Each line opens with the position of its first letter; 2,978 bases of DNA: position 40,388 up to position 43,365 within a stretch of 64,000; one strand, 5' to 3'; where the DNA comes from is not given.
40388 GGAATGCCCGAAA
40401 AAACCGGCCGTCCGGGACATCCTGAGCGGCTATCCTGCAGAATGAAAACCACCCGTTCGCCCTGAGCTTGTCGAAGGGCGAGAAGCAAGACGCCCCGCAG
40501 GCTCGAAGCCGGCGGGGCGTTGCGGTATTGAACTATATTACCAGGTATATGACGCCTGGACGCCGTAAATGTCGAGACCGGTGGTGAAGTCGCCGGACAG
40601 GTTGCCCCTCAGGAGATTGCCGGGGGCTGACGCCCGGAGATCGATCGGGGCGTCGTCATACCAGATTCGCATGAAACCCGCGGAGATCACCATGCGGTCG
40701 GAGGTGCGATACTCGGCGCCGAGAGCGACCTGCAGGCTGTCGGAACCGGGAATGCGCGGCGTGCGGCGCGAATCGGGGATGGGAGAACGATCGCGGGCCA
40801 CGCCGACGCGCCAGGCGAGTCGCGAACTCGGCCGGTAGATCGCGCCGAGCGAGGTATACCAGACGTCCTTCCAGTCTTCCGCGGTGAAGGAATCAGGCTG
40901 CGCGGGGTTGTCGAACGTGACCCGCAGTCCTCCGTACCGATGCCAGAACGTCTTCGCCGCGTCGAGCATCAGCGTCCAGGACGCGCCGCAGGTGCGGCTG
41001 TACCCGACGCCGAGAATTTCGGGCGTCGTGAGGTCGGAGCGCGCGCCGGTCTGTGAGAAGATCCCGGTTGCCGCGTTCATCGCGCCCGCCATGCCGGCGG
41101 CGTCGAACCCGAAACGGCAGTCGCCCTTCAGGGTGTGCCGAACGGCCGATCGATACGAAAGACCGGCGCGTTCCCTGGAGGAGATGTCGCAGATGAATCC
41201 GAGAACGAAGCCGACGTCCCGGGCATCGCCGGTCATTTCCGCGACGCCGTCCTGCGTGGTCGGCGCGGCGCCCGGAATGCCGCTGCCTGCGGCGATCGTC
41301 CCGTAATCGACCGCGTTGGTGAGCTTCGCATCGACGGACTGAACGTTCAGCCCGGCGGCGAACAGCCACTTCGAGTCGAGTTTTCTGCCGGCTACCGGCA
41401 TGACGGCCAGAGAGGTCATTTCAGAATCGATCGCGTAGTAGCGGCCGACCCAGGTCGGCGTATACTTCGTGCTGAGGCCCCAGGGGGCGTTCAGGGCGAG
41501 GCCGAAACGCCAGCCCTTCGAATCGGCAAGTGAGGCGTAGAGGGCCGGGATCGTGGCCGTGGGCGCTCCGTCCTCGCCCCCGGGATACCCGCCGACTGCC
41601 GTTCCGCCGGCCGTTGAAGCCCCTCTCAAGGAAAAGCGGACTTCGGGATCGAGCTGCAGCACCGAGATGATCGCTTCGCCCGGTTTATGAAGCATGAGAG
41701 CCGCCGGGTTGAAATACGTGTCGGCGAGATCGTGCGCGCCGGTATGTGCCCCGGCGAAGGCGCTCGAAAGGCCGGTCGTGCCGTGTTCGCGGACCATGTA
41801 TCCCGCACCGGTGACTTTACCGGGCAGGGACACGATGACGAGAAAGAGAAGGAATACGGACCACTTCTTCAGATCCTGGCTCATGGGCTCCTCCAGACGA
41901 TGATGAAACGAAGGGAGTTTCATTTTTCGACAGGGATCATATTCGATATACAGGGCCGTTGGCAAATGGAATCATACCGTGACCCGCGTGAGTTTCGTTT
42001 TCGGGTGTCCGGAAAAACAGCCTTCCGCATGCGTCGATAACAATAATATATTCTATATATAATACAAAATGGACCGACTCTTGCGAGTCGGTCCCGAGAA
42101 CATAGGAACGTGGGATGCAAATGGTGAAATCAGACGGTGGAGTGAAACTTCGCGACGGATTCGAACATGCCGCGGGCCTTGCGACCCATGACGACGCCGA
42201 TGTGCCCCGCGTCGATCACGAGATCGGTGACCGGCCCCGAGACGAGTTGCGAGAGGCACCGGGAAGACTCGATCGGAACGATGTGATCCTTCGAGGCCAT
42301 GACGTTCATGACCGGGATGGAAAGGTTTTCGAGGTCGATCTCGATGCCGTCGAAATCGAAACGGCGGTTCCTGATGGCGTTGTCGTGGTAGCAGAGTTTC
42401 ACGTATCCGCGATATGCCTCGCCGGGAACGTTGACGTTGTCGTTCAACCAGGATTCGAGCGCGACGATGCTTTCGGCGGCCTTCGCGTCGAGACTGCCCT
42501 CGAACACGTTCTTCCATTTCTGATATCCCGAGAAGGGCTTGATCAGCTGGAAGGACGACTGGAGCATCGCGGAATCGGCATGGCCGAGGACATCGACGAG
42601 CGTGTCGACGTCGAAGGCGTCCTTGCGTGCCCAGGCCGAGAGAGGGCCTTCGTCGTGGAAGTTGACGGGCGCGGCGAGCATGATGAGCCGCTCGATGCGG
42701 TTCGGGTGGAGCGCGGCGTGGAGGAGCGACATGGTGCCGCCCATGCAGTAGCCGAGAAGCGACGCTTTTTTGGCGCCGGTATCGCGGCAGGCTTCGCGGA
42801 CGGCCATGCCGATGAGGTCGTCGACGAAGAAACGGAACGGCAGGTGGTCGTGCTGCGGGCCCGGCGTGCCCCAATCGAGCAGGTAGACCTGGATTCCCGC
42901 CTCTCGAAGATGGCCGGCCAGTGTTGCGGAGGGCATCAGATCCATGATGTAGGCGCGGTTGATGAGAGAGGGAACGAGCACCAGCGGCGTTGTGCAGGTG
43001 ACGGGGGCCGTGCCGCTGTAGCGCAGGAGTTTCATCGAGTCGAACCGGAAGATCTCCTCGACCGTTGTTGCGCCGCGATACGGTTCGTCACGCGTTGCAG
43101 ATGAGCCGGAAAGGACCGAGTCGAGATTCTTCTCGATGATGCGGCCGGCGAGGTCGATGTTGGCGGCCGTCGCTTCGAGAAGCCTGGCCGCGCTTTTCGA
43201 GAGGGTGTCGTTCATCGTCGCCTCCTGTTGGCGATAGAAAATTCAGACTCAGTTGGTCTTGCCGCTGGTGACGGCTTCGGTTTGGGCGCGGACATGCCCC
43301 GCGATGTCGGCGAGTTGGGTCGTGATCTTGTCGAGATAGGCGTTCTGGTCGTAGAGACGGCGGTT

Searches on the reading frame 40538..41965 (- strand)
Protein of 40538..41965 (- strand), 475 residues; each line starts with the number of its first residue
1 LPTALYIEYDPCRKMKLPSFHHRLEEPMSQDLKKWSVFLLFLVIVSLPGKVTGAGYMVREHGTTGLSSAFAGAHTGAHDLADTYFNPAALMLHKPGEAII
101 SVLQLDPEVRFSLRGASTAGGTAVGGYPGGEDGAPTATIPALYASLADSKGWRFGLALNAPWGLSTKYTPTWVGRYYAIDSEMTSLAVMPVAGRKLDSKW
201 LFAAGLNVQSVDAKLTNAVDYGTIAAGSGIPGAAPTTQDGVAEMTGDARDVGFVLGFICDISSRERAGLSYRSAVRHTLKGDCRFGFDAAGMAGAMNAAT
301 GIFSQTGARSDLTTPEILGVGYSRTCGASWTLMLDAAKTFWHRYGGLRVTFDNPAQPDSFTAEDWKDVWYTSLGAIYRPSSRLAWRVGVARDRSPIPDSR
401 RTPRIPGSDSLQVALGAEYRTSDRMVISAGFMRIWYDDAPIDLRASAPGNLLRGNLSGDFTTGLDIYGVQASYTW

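Call 68: search_protein_families(library=pfam, proteins=[window:40538-41965:-], max_evalue=0.00001)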
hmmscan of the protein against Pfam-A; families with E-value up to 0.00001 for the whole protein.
window:40538-41965:- (475 aa): 1 family
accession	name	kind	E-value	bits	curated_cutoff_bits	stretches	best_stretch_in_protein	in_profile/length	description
PF03349.22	Toluene_X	-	4.4e-64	216.9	29.7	1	50-474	7-420/421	Outer membrane protein transport protein (OMPP1/FadL/TodX)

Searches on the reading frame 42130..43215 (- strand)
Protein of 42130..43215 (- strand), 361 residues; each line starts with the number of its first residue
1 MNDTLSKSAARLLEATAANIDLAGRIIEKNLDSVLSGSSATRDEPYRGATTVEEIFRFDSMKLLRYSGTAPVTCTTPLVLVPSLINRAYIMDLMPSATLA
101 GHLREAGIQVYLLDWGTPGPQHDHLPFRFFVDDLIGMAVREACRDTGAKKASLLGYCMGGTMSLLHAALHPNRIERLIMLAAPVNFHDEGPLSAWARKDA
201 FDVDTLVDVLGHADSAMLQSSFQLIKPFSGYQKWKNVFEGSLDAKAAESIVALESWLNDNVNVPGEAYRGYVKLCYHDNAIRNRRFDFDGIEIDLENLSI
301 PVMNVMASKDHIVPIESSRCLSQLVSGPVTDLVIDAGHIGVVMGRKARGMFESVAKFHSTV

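Call 68: search_protein_families(library=pfam, proteins=[window:42130-43215:-], max_evalue=0.00001)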
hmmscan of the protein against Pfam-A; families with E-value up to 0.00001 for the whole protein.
window:42130-43215:- (361 aa): 5 families
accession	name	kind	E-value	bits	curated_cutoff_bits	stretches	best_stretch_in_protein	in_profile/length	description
PF00561.26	Abhydrolase_1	-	8.9e-16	58.7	25.8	1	77-339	2-239/245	alpha/beta hydrolase fold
PF12146.15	Hydrolase_4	-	1e-10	41.8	27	1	98-197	22-124/239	Serine aminopeptidase, S33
PF07167.19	PhaC_N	-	4.5e-07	30.2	23.7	1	53-100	123-170/173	Poly-beta-hydroxybutyrate polymerase (PhaC) N-terminus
PF12697.13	Abhydrolase_6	-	1.4e-06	29.6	26.3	1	92-342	15-206/217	Alpha/beta hydrolase family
PF01738.24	DLH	-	7.5e-06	26.1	21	0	139-189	87-130/217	Dienelactone hydrolase family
